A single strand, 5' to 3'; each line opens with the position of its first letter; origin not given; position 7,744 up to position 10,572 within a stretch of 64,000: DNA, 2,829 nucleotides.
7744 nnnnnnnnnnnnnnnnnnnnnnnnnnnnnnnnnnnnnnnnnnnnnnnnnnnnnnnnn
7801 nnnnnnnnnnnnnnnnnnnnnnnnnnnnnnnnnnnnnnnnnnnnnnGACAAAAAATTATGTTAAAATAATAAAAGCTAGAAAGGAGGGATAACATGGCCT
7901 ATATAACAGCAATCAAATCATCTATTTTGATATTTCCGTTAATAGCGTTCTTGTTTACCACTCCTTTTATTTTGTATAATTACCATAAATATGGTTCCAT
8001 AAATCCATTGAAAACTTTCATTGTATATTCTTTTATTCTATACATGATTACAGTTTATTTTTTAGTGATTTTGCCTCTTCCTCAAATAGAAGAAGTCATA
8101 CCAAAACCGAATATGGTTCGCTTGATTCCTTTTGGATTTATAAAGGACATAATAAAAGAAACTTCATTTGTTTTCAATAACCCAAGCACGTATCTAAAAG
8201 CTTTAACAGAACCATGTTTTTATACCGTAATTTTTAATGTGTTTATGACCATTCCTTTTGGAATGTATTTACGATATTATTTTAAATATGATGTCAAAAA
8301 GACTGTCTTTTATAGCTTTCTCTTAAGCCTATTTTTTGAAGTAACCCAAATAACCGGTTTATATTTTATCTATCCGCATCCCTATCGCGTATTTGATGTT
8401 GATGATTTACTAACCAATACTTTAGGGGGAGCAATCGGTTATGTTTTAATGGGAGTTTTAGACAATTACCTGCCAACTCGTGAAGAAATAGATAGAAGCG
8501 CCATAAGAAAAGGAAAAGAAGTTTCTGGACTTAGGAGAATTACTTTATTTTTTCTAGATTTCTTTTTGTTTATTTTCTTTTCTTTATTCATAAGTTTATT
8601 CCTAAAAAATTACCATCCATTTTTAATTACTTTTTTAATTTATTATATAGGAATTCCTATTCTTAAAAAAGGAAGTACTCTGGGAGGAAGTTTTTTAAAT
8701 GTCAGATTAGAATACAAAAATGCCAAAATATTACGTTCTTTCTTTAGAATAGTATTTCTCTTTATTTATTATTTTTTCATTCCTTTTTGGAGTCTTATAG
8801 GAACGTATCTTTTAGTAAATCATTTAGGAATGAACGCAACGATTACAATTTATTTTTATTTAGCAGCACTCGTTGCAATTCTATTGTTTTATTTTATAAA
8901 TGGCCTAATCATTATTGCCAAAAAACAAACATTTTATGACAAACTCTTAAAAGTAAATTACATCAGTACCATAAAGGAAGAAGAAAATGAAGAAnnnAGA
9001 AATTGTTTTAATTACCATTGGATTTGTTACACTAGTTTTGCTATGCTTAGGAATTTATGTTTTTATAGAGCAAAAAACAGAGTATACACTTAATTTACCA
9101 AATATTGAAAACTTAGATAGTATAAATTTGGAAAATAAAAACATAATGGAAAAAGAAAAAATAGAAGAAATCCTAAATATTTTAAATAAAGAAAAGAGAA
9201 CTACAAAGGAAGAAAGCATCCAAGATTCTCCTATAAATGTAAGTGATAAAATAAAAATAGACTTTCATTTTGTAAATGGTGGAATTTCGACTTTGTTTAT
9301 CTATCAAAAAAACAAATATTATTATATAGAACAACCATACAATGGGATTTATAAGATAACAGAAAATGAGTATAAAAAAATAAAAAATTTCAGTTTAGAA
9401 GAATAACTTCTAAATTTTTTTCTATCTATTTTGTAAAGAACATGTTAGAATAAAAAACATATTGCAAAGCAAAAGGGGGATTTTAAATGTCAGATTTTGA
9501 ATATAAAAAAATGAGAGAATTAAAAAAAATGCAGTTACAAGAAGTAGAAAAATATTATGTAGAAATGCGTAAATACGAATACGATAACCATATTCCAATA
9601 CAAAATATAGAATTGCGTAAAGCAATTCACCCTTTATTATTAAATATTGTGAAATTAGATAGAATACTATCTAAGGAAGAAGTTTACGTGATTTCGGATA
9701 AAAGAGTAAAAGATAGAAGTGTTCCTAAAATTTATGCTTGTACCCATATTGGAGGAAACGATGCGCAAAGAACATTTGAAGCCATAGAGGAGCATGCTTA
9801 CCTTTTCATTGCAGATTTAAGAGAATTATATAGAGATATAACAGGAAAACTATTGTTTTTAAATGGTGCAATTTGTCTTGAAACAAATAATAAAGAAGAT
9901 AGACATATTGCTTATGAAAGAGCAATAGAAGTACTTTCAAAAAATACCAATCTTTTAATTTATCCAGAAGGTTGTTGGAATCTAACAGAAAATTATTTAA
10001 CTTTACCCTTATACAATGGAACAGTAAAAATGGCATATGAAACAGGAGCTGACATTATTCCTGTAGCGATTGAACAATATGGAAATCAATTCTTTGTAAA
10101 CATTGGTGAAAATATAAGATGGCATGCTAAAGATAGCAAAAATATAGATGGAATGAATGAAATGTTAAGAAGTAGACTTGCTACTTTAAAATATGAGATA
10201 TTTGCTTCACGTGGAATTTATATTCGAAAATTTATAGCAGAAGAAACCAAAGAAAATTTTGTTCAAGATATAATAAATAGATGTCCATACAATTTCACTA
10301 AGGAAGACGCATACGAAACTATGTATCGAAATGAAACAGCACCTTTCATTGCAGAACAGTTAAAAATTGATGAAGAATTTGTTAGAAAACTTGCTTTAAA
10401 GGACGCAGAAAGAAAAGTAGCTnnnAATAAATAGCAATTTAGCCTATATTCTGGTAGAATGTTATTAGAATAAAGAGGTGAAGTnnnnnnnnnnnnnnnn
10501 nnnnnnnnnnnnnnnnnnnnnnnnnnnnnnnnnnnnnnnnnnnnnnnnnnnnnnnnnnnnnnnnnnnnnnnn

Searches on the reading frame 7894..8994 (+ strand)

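Call 65: search_protein_families(library=pfam, proteins=[window:7894-8994:+], max_evalue=0.001)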
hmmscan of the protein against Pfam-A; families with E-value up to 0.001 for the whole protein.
window:7894-8994:+ (367 aa): 1 family
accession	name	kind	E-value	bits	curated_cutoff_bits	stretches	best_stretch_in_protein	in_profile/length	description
PF04892.17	VanZ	-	4e-26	92.5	30.1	1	47-187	1-123/126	VanZ like family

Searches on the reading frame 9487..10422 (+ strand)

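Call 66: search_protein_families(library=pfam, proteins=[window:9487-10422:+], max_evalue=0.001)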
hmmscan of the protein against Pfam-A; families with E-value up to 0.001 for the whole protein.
window:9487-10422:+ (312 aa): 1 family
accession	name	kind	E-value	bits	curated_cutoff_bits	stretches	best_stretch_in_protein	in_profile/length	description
PF01553.26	Acyltransferase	-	1.4e-11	44.7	23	1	77-195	12-131/132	Acyltransferase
